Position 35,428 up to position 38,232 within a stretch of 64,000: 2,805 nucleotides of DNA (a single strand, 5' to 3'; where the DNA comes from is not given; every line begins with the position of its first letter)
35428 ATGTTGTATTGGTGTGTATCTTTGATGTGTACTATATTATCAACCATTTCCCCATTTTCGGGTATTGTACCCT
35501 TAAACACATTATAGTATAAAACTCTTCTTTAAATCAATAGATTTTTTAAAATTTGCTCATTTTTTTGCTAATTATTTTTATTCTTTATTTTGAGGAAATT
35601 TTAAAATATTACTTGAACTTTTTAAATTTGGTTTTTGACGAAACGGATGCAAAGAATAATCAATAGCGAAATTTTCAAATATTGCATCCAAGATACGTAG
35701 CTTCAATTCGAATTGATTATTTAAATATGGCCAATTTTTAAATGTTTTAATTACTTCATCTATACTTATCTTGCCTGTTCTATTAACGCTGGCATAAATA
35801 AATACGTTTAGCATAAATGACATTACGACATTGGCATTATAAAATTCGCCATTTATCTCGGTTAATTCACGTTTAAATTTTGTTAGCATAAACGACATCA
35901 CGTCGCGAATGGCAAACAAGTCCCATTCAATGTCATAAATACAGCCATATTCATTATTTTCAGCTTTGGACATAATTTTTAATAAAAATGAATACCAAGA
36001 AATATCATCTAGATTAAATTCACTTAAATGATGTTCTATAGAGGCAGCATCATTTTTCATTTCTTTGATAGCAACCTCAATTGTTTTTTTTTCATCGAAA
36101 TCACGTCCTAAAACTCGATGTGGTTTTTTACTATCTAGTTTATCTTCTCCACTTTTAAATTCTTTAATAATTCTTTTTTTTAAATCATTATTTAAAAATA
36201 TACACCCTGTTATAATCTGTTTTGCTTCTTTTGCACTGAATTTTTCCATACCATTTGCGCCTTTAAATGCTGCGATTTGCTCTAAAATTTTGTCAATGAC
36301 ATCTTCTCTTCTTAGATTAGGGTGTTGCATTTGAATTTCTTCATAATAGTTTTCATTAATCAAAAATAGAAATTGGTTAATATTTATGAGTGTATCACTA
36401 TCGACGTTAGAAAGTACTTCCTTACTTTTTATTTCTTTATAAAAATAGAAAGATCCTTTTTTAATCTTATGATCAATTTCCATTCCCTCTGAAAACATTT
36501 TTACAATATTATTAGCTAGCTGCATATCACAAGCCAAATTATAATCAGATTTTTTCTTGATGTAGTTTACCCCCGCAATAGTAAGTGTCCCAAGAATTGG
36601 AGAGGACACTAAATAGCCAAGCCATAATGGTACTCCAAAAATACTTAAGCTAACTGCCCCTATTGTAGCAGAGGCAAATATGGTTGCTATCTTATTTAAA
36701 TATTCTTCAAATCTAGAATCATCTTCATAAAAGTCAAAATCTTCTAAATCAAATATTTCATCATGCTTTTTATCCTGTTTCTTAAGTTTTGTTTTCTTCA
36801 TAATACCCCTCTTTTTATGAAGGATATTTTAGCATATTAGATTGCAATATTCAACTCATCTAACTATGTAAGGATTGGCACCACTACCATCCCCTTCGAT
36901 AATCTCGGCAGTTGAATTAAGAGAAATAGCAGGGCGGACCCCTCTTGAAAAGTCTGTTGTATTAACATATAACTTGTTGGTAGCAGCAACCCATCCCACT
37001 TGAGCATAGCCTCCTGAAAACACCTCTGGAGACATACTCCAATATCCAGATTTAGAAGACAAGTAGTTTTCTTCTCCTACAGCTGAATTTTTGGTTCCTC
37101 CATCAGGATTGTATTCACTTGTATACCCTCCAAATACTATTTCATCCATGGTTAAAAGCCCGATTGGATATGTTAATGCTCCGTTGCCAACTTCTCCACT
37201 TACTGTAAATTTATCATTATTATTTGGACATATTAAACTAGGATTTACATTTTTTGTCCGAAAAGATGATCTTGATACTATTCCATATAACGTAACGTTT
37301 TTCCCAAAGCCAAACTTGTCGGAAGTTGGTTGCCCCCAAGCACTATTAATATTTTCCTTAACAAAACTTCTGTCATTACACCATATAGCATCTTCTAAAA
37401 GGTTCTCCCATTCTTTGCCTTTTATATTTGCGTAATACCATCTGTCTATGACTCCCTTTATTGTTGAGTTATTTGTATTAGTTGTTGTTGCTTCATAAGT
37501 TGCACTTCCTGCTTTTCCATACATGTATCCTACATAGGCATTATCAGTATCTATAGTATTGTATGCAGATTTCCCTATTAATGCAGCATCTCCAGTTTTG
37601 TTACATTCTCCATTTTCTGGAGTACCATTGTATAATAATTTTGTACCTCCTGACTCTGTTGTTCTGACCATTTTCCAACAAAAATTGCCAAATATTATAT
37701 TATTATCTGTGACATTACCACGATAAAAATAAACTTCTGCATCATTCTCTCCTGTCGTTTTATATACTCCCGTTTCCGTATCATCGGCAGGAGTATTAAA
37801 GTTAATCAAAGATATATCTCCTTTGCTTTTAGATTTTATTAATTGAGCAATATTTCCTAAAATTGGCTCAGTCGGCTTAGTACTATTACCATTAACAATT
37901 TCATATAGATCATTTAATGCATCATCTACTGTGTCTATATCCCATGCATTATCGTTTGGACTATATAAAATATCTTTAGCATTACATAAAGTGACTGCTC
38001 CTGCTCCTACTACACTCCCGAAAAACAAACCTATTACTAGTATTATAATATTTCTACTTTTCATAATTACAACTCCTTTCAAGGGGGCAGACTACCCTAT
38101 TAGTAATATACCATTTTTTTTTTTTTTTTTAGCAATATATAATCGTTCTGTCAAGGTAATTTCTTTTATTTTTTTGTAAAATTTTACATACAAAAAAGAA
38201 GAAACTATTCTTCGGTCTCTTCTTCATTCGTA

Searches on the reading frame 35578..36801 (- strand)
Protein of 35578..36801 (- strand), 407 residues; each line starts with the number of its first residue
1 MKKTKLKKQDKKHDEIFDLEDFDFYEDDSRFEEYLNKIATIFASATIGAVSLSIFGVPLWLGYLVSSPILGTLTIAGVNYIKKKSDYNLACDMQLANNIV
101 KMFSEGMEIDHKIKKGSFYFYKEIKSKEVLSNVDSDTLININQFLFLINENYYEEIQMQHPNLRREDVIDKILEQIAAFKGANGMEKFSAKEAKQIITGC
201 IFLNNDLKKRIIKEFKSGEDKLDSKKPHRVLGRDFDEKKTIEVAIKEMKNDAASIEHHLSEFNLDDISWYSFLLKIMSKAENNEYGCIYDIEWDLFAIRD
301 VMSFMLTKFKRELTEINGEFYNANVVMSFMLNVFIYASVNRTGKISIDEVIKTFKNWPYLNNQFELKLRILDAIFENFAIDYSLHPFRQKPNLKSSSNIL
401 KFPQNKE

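Call 9: search_protein_families(library=pfam, proteins=[window:35578-36801:-])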
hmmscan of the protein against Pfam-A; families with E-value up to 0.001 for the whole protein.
window:35578-36801:- (407 aa): 0 families

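Call 49: find_encoding_contigs(protein=window:35578-36801:-, flank=2000, max_places=10)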
Protein window:35578-36801:- (407 aa): 1 contig read that carries it; 1 place shown.
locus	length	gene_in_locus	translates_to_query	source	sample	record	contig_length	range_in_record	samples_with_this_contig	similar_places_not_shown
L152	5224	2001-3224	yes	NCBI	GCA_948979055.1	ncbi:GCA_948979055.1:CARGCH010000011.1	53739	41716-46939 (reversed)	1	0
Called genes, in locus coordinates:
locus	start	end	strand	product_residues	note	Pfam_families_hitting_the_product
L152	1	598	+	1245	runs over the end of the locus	PF04997:RNA_pol_Rpb1_1, PF00623:RNA_pol_Rpb1_2, PF04983:RNA_pol_Rpb1_3, PF05000:RNA_pol_Rpb1_4, PF04998:RNA_pol_Rpb1_5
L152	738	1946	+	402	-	-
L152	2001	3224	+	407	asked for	-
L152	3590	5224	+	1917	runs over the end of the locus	PF02811:PHP, PF00929:RNase_T, PF02811:PHP, PF07733:DNA_pol3_alpha, PF17657:DNA_pol3_finger, PF14579:HHH_6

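Call 55: search_protein_families(library=ncbifam, proteins=[window:35578-36801:-], max_evalue=1)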
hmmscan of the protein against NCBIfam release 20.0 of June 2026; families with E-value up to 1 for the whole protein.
window:35578-36801:- (407 aa): 0 families

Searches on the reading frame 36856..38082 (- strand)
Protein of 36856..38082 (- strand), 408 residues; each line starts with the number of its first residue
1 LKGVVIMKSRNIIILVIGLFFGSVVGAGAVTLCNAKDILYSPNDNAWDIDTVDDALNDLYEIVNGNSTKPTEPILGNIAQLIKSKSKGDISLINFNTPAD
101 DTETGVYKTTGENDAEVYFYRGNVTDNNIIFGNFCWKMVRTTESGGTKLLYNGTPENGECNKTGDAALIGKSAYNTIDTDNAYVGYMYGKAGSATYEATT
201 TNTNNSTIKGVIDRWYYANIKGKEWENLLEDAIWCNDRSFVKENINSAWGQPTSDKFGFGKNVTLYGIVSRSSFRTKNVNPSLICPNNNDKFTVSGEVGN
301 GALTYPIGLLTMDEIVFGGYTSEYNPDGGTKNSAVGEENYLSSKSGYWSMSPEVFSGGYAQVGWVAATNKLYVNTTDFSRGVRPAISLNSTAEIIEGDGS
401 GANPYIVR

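Call 9: search_protein_families(library=pfam, proteins=[window:36856-38082:-])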
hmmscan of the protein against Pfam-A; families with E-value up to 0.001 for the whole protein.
window:36856-38082:- (408 aa): 0 families

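Call 16: find_encoding_contigs(protein=window:36856-38064:-, flank=1500, max_places=10)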
Protein window:36856-38064:- (402 aa): 2 contigs read that carry it; 1 place shown.
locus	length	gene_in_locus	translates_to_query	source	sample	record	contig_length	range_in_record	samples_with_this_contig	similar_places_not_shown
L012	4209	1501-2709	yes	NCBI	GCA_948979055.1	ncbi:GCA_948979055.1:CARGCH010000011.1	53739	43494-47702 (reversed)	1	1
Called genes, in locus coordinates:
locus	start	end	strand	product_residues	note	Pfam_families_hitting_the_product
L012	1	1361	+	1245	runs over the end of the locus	PF04997:RNA_pol_Rpb1_1, PF00623:RNA_pol_Rpb1_2, PF04983:RNA_pol_Rpb1_3, PF05000:RNA_pol_Rpb1_4, PF04998:RNA_pol_Rpb1_5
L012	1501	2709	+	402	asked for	-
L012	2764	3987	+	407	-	-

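Call 55: search_protein_families(library=ncbifam, proteins=[window:36856-38064:-], max_evalue=1)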
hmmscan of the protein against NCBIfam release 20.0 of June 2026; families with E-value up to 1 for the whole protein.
window:36856-38064:- (402 aa): 0 families
